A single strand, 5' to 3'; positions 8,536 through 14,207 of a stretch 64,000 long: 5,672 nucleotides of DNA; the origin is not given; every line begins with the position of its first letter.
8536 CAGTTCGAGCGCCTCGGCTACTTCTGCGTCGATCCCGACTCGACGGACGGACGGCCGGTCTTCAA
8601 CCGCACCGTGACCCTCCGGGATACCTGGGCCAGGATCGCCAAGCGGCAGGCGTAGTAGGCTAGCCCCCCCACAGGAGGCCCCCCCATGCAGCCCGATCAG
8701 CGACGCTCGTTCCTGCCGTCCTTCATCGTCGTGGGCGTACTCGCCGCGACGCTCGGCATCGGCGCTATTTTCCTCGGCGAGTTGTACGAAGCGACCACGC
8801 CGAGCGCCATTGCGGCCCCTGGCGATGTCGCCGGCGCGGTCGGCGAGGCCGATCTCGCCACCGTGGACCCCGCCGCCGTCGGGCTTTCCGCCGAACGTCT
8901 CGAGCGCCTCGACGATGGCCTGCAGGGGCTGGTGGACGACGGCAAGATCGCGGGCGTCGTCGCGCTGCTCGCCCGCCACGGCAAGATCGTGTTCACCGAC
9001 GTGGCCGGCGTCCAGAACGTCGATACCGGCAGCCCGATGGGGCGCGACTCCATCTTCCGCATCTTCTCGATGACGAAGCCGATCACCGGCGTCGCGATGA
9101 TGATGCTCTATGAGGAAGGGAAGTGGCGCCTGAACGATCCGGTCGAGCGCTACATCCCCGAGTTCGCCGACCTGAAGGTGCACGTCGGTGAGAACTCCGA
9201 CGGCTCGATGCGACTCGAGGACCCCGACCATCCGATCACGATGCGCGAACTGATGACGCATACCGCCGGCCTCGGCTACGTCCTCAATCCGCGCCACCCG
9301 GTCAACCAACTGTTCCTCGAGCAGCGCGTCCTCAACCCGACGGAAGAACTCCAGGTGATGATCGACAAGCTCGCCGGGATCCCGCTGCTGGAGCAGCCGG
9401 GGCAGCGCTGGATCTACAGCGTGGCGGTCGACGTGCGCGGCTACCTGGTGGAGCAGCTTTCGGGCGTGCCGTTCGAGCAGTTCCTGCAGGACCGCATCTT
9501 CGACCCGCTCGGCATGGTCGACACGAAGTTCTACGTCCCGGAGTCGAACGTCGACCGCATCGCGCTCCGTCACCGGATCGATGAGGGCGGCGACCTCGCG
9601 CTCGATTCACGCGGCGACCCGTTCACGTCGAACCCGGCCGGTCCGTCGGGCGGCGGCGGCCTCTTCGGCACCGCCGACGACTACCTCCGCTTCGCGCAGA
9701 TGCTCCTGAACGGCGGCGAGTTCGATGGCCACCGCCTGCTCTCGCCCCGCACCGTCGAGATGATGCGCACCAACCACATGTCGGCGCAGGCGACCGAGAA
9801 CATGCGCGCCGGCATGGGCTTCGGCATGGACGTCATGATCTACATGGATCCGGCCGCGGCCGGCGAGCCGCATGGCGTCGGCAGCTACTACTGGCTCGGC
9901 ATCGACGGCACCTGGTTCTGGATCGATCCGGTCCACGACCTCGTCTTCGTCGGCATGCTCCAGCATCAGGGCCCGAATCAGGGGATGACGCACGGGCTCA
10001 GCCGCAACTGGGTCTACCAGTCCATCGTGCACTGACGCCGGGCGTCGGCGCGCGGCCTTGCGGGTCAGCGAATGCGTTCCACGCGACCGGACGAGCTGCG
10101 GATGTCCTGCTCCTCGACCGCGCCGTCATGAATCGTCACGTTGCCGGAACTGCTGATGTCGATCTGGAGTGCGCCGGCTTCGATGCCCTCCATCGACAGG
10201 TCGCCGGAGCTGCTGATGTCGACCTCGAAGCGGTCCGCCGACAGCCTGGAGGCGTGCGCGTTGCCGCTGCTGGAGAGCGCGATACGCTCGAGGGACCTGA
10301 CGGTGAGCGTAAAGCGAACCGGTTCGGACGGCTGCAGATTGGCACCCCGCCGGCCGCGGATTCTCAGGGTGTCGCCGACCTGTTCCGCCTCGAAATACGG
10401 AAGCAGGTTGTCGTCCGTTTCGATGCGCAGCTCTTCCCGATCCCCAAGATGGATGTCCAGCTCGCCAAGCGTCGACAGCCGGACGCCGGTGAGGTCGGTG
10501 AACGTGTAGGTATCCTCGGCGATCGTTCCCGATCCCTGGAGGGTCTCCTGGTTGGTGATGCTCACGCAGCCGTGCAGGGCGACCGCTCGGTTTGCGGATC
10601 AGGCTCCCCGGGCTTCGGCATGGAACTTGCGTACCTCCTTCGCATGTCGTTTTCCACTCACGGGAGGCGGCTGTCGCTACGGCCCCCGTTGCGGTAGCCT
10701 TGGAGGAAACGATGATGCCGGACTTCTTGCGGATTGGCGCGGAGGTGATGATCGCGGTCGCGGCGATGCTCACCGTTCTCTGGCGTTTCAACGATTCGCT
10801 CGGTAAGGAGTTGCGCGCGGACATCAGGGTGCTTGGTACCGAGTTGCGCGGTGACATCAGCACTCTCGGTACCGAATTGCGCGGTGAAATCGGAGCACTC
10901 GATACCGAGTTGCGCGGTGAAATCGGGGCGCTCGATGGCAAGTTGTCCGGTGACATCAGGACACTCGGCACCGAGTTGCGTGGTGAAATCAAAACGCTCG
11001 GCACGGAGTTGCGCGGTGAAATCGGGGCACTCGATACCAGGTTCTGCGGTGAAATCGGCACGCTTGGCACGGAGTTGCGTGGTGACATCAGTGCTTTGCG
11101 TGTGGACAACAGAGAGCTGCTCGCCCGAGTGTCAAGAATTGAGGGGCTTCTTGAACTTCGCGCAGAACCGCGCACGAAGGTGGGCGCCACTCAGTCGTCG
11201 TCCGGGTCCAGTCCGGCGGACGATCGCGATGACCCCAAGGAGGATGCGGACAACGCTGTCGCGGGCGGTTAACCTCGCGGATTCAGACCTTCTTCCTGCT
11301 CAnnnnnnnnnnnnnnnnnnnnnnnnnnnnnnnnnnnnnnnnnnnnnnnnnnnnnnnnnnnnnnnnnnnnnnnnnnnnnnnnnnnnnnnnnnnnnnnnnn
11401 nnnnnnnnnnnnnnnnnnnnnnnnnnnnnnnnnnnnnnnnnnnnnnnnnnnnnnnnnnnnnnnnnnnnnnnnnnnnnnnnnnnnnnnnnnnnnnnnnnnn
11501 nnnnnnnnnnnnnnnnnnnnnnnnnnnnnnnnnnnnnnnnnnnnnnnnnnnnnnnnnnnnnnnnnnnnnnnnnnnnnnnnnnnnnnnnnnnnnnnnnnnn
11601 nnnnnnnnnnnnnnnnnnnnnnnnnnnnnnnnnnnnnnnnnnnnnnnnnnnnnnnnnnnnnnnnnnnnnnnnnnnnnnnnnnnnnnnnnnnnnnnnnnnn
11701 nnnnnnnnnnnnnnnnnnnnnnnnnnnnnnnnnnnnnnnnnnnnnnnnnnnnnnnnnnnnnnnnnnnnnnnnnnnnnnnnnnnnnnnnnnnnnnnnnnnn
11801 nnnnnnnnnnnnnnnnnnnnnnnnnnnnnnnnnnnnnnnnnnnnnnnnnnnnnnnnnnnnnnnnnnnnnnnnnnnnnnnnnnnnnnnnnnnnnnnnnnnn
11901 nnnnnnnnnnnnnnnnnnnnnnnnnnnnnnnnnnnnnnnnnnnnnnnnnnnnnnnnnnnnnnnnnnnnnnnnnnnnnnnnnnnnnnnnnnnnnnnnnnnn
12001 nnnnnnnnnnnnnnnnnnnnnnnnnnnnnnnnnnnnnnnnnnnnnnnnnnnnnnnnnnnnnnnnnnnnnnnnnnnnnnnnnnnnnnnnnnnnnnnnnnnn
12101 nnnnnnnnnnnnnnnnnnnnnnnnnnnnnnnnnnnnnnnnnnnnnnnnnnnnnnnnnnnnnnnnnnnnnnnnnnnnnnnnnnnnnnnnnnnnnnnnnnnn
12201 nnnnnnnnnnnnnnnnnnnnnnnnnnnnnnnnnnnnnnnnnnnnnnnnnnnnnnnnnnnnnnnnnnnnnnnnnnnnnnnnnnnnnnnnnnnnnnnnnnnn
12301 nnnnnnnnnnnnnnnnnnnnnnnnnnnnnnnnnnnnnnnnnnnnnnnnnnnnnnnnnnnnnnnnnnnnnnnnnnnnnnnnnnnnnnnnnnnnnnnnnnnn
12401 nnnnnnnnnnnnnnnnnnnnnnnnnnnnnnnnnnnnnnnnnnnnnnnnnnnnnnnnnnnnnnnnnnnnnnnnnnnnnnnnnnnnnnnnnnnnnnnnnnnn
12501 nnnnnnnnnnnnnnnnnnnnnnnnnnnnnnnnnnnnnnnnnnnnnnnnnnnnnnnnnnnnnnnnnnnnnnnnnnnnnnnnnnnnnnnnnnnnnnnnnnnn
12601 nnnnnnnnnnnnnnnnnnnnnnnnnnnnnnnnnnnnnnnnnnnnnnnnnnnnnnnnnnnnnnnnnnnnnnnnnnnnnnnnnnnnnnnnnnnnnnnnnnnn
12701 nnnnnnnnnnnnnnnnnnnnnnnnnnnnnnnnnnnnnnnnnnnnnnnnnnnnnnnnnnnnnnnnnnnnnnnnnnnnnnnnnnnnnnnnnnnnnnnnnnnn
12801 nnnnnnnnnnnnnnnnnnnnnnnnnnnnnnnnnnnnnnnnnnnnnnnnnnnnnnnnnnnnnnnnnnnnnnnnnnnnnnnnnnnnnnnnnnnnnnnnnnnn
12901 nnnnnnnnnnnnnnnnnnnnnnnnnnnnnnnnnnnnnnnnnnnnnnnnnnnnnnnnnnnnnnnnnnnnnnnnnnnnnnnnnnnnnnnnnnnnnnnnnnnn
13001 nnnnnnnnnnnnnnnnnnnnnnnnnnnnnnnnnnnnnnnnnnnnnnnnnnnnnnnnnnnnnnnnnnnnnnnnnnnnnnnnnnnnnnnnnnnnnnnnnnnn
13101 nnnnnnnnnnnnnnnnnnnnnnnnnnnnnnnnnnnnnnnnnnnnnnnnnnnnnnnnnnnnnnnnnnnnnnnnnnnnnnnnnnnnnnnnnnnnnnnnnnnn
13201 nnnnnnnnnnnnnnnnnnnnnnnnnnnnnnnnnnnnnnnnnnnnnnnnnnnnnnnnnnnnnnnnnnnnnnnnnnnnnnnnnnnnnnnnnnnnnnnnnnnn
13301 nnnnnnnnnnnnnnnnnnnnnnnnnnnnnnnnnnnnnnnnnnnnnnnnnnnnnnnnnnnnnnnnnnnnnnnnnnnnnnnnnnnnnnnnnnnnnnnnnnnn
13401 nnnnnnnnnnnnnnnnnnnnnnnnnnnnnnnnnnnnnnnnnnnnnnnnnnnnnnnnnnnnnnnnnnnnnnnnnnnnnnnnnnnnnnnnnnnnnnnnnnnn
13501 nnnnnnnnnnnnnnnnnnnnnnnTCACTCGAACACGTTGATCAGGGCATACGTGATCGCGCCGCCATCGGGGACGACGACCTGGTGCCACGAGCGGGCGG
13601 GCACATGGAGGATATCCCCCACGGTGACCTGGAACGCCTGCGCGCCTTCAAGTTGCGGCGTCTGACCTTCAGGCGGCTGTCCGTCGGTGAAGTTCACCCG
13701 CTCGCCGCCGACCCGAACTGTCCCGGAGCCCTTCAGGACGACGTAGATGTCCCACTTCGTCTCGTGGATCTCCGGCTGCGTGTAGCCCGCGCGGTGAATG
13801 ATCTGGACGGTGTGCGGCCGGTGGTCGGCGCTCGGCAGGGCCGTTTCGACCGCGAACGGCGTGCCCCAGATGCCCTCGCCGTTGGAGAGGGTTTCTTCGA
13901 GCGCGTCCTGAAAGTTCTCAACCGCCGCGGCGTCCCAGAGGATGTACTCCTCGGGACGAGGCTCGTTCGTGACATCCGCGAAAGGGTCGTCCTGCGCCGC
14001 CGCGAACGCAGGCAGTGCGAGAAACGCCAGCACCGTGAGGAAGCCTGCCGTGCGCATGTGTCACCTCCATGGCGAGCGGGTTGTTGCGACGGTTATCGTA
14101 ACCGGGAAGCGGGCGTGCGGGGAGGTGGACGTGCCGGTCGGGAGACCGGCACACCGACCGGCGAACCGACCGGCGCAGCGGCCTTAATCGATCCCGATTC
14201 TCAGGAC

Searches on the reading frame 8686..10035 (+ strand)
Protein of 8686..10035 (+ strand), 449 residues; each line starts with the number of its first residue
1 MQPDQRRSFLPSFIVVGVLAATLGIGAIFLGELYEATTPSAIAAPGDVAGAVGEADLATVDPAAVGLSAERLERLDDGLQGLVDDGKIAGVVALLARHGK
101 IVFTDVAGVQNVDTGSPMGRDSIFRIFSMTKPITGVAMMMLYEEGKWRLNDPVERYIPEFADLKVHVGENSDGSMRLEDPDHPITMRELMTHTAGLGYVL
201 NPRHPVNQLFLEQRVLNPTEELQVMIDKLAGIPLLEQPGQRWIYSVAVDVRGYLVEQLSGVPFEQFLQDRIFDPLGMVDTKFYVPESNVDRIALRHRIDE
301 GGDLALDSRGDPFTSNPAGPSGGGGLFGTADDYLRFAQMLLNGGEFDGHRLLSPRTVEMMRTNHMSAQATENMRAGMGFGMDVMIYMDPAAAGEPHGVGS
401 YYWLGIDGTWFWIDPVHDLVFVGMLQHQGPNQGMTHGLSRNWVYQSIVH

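Call 68: search_protein_families(library=pfam, proteins=[window:8686-10035:+], max_evalue=0.01)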
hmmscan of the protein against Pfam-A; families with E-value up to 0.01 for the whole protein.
window:8686-10035:+ (449 aa): 1 family
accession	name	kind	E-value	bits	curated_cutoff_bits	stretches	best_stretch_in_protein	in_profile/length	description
PF00144.29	Beta-lactamase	-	3.4e-71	240.5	27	1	79-434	5-317/329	Beta-lactamase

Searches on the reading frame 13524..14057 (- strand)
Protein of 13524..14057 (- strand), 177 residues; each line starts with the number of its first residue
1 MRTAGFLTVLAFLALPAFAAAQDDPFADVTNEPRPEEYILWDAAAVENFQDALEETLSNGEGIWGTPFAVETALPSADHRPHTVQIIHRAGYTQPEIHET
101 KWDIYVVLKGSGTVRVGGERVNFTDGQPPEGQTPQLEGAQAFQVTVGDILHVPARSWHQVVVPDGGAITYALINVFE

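Call 44: search_protein_families(library=pfam, proteins=[window:13524-14057:-], max_evalue=0.001)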
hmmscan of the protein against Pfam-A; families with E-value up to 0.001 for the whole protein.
window:13524-14057:- (177 aa): 1 family
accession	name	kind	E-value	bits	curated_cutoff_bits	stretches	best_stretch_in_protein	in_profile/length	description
PF07883.17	Cupin_2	-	1.5e-08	34.7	27.2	1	90-127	8-44/70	Cupin domain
